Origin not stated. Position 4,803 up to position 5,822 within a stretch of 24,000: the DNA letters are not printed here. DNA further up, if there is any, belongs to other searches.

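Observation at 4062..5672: NRDE/TANGO2-family domain fused to a lipid acyltransferase domain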

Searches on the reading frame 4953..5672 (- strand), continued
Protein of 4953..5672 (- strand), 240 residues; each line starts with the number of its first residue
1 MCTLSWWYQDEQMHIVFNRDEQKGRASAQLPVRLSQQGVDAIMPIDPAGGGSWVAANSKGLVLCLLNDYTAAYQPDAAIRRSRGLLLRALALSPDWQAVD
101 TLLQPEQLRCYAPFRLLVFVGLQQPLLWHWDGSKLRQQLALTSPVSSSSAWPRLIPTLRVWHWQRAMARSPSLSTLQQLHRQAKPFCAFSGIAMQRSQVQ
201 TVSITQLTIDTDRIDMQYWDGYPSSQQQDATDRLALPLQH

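Call 56: find_homologous_proteins(query=P0061, max_evalue=1e-20)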
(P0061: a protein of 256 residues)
Query P0061 (256 aa): 272 proteins with E <= 1e-20 among 458 candidates; the best 120 are listed.
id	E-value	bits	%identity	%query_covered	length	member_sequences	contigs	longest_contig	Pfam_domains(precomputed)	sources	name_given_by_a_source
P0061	9.4e-172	587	100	100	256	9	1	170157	PF05742.18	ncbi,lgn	ncbi:NRDE family protein [Vibrio sp. E150_018]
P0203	2.1e-143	494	88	100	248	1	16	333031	PF05742.18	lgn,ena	-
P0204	6.7e-114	397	69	99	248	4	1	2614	PF05742.18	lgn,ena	-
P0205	5.4e-113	394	69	99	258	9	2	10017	PF05742.18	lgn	-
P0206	4.7e-106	372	66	99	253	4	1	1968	PF05742.18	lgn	-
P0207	1.6e-104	367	63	99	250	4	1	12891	PF05742.18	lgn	-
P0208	2.4e-91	324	55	99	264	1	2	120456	PF05742.18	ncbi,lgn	ncbi:MAG: NRDE family protein [Vibrio sp.]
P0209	3.7e-90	320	58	97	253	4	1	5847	PF05742.18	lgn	-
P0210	2.0e-87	311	56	97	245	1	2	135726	PF05742.18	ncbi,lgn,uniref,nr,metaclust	ncbi:NRDE family protein [Vibrio rumoiensis]|uniref:NRDE family protein n=1 Tax=Vibrio rumoiensis 1S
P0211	1.3e-86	308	55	98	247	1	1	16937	PF05742.18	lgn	-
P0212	6.2e-83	296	56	96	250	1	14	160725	PF05742.18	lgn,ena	-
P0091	8.5e-59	217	45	94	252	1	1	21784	PF05742.18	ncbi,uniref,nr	ncbi:NRDE family protein [Photobacterium sp. 1_MG-2023]|uniref:NRDE family protein n=1 Tax=Photobact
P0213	2.3e-58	216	42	98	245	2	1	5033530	PF05742.18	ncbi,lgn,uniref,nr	ncbi:NRDE family protein [Teredinibacter sp. KSP-S5-2]|uniref:NRDE family protein n=1 Tax=Terediniba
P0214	7.6e-58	214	44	94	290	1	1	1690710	PF05742.18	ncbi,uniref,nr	ncbi:NRDE family protein (plasmid) [Photobacterium sp. GJ3]|uniref:NRDE family protein n=1 Tax=Photo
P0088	1.5e-56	210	43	93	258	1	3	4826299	PF05742.18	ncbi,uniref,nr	ncbi:NRDE family protein [Alkalimarinus coralli]|uniref:NRDE family protein n=1 Tax=Alkalimarinus co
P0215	2.4e-55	206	42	93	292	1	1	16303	PF05742.18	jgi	-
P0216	1.4e-54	203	43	96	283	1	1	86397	PF05742.18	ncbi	ncbi:MAG: NRDE family protein [Amphritea sp.]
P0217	1.9e-54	203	43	93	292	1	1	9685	PF05742.18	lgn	-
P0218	2.0e-54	203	44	93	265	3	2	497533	PF05742.18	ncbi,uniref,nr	ncbi:NRDE family protein [Amphritea balenae]|uniref:NRDE family protein n=1 Tax=Amphritea balenae Ta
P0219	2.5e-54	202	43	93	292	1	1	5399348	PF05742.18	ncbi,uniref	ncbi:NRDE family protein [Amphritea sp. HPY]|uniref:NRDE family protein n=1 Tax=Amphritea sp. HPY Ta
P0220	1.0e-53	200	39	98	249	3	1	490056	PF05742.18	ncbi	-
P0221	2.8e-53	199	41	96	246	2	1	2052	PF05742.18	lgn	-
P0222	3.4e-53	199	44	96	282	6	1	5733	PF05742.18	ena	-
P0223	4.1e-53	198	42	97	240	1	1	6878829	PF05742.18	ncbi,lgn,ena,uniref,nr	ncbi:NRDE family protein [Agarilytica rhodophyticola]|uniref:NRDE family protein n=1 Tax=Agarilytica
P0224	5.3e-53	198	42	98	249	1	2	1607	PF05742.18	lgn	-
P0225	8.6e-53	197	42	92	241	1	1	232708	PF05742.18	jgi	-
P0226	1.1e-52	197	40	93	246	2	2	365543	PF05742.18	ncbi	-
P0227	1.3e-52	197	40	99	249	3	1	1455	PF05742.18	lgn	-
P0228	2.5e-52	196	44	93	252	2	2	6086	PF05742.18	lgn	-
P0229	3.0e-52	196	43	97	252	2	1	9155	PF05742.18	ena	-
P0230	1.0e-51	194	42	93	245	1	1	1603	PF05742.18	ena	-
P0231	1.4e-51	193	40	93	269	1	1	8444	PF05742.18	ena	-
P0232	1.6e-51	193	40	97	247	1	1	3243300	PF05742.18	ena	-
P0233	2.2e-51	193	42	92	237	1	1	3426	PF05742.18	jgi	-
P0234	3.3e-51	192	41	93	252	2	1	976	PF05742.18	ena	-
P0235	4.8e-51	192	40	96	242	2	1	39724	PF05742.18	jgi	-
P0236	5.0e-51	192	41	97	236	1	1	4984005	PF05742.18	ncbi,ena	-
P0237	6.4e-51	191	40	93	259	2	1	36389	PF05742.18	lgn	-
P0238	7.9e-51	191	43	93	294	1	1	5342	PF05742.18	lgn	-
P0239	8.3e-51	191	39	97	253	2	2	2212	PF05742.18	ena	-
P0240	1.1e-50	190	41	94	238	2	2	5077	PF05742.18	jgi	-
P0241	1.3e-50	190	40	99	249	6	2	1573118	PF05742.18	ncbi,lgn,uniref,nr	ncbi:NRDE family protein [Vibrio sp. VB16]|uniref:NRDE family protein n=1 Tax=Vibrio sp. VB16 TaxID=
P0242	1.3e-50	190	43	92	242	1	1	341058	PF05742.18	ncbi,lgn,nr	ncbi:Transport and Golgi organisation 2 [Alteromonadaceae bacterium Bs31]|nr:Transport and Golgi org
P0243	1.6e-50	190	45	92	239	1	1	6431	PF05742.18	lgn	-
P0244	2.9e-50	189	41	93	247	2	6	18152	PF05742.18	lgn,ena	-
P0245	3.2e-50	189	42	93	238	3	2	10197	PF05742.18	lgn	-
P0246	3.5e-50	189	39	94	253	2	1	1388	PF05742.18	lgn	-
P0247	3.8e-50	189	43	86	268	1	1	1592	PF05742.18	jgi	-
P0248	5.3e-50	188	44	94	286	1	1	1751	PF05742.18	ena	-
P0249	8.7e-50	187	43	93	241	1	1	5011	PF05742.18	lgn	-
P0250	1.2e-49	187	39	97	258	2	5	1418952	PF05742.18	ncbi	ncbi:MAG: NRDE family protein [Agarilytica sp.]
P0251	1.2e-49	187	41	93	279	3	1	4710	PF05742.18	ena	-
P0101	1.7e-49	187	43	94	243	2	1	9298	PF05742.18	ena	-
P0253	2.0e-49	186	39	96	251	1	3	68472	PF05742.18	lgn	-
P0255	5.9e-49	185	41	94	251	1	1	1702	PF05742.18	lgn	-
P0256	6.5e-49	185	40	93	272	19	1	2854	PF05742.18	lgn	-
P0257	9.1e-49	184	41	92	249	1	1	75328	PF05742.18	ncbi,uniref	ncbi:NRDE family protein [Vibrio makurazakiensis]|uniref:NRDE family protein n=1 Tax=Vibrio makuraza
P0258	1.5e-48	183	43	92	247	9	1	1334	PF05742.18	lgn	-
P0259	1.7e-48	183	42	92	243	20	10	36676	PF05742.18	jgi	jgi:hypothetical protein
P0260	1.8e-48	183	43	95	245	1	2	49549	PF05742.18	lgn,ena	-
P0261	2.5e-48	183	43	93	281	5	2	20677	PF05742.18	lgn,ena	-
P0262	3.1e-48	182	41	97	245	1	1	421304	PF05742.18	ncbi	ncbi:NRDE family protein [Marinomonas epiphytica]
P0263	8.7e-48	181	41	93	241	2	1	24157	PF05742.18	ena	-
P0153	1.4e-47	180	37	98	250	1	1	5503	PF05742.18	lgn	-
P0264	1.5e-47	180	41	93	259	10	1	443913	PF05742.18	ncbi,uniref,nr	ncbi:NRDE family protein [Salinivibrio kushneri]|uniref:NRDE family protein n=1 Tax=Salinivibrio kus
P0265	1.9e-47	180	41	93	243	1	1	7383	PF05742.18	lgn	-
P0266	1.9e-47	180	36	97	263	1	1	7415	PF05742.18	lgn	-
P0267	3.2e-47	179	38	93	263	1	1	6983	PF05742.18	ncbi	-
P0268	4.9e-47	178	43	92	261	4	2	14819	PF05742.18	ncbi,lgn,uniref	ncbi:MAG: NRDE family protein [Marinomonas foliarum]|uniref:NRDE family protein n=1 Tax=Marinomonas 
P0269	5.3e-47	178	42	93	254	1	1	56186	PF05742.18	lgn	-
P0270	5.4e-47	178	42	92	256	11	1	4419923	PF05742.18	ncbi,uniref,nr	ncbi:hypothetical protein CYL31_07415 [Marinomonas sp. A3A]|uniref:NRDE family protein n=1 Tax=Marin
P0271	8.6e-47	178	41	93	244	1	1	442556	PF05742.18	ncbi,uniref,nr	ncbi:NRDE family protein [Pelagibaculum spongiae]|uniref:NRDE family protein n=1 Tax=Pelagibaculum s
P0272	1.1e-46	177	41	93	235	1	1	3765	PF05742.18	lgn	-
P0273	1.2e-46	177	38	93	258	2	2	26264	PF05742.18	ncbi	-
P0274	1.2e-46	177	38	93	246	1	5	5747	PF05742.18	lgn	-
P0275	1.2e-46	177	40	96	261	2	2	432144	PF05742.18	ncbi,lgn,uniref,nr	ncbi:hypothetical protein EBI01_02520 [Marinomonas rhizomae]|uniref:Transport and Golgi organization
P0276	1.3e-46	177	41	93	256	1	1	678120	PF05742.18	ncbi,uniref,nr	ncbi:NRDE family protein [Salinivibrio sp. ES.052]|uniref:NRDE family protein n=1 Tax=Salinivibrio s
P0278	3.3e-46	176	38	93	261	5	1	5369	PF05742.18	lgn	-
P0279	4.4e-46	175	37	98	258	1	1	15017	PF05742.18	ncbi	-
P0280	4.4e-46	175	41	92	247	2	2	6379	PF05742.18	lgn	-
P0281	6.5e-46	175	42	92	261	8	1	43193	PF05742.18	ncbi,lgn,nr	ncbi:MAG: NRDE family protein [Flavobacteriia bacterium]|nr:NRDE family protein [Flavobacteriia bact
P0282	6.9e-46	175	42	96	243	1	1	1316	PF05742.18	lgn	-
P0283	1.1e-45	174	37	93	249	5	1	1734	PF05742.18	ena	-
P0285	1.3e-45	174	40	95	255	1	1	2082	PF05742.18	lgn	-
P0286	1.4e-45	174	39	94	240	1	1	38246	PF05742.18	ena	-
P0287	1.8e-45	173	40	92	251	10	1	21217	PF05742.18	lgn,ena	-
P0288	4.7e-45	172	38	93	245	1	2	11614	PF05742.18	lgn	-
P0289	5.2e-45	172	40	99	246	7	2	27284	PF05742.18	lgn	-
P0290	6.9e-45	171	41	92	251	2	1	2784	PF05742.18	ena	-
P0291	8.6e-45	171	41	92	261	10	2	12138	PF05742.18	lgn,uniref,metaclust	uniref:NRDE family protein n=1 Tax=Marinomonas sp. (strain MWYL1) TaxID=400668 RepID=A6VVF0_MARMS|me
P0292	9.0e-45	171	38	93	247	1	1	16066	PF05742.18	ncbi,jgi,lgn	ncbi:MAG: hypothetical protein ACI9Y1_001328 [Lentisphaeria bacterium]|jgi:hypothetical protein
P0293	2.1e-44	170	38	93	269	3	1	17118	PF05742.18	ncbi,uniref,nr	ncbi:NRDE family protein [Vibrio paucivorans]|uniref:NRDE family protein n=1 Tax=Vibrio paucivorans 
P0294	2.5e-44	170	39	93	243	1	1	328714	PF05742.18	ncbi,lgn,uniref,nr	ncbi:NRDE family protein [Marinomonas balearica]|uniref:Transport and Golgi organization protein 2 n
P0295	3.6e-44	169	42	92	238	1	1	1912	PF05742.18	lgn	-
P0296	4.7e-44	169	38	97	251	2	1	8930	PF05742.18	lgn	-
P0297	5.9e-44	168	40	93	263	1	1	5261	PF05742.18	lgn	-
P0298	9.3e-44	168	39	97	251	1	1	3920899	PF05742.18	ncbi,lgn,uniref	ncbi:NRDE family protein [Marinomonas sp. THO17]|uniref:NRDE family protein n=1 Tax=Marinomonas sp. 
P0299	1.4e-43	167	38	94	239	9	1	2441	PF05742.18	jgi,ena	-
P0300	1.8e-43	167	37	97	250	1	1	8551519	PF05742.18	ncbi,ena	-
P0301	2.0e-43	167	38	97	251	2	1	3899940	PF05742.18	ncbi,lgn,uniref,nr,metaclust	ncbi:NRDE family protein [Marinomonas posidonica]|uniref:Transport and Golgi organization protein 2 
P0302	2.3e-43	166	35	93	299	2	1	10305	PF05742.18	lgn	-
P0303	2.7e-43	166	40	93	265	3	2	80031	PF05742.18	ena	-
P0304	6.0e-43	165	38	97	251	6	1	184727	PF05742.18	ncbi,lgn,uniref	ncbi:NRDE family protein [Marinomonas posidonica]|uniref:NRDE family protein n=1 Tax=Marinomonas pos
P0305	1.6e-42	164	39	92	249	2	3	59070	PF05742.18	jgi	jgi:hypothetical protein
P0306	2.1e-42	163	37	93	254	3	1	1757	PF05742.18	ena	-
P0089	2.1e-42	163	39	93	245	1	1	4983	PF05742.18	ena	-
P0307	2.5e-42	163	39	89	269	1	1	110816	PF05742.18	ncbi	-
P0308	1.3e-41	161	39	93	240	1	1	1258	PF05742.18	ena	-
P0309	1.3e-41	161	39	92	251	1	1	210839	PF05742.18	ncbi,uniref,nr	ncbi:NRDE family protein [Marinomonas sp. TW1]|uniref:NRDE family protein n=1 Tax=Marinomonas sp. TW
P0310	1.4e-41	161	39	95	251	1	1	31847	PF05742.18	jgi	jgi:hypothetical protein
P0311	1.4e-41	161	40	93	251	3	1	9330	PF05742.18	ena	-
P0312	2.3e-41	160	41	95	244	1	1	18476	PF05742.18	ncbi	-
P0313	4.4e-41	159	40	92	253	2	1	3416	PF05742.18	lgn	-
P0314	5.7e-41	159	39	99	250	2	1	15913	PF05742.18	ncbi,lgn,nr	ncbi:MAG: NRDE family protein [Pseudomonadales bacterium]|nr:NRDE family protein [Pseudomonadales ba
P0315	5.8e-41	159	41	93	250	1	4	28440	PF05742.18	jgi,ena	-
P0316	6.1e-41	159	40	95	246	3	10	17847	PF05742.18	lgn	-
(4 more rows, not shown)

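Call 68: search_protein_families(library=ncbifam, proteins=[L088:5323-7062:+, L088:4768-5238:+], max_evalue=0.01)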
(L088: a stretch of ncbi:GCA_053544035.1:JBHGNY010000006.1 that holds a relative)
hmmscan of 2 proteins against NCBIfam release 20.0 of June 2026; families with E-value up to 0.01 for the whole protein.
L088:5323-7062:+ (579 aa): 6 families
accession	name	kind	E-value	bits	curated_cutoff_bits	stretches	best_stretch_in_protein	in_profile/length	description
NF052615.1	orn_lipid_OlsF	equivalog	2.2e-132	442.5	620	1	39-565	47-569/570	bifunctional ornithine lipid synthase OlsF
NF053696.1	GlyAclTfGlsBBct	equivalog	1e-40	139.8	300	1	279-558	3-294/303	glycine N(alpha)-acyltransferase GlsB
NF053697.1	LyGlyAclTfGlsABct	equivalog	1.9e-28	99.4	260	1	39-259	44-265/267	lyso-glycine lipid O-acyltransferase GlsA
NF052554.1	OrAlActfOlsBRHOCB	equivalog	4.7e-16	59.3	350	1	341-565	46-254/256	L-ornithine N(alpha)-acyltransferase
NF052555.1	OrAlActfOlsBBRUA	equivalog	1.2e-14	54.4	320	1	327-566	47-272/278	l-ornithine N(alpha)-acyltransferase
NF006386.0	PRK08633.1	equivalog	0.00088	17.1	1221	1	54-196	423-554/1147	acyl-[ACP]--phospholipid O-acyltransferase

L088:4768-5238:+ (156 aa): 1 family
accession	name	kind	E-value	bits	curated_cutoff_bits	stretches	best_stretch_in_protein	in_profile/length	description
NF041384.1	YHS_seleno_dom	subfamily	2.2e-45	153.5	70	1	38-150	1-112/113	YHS domain-containing (seleno)protein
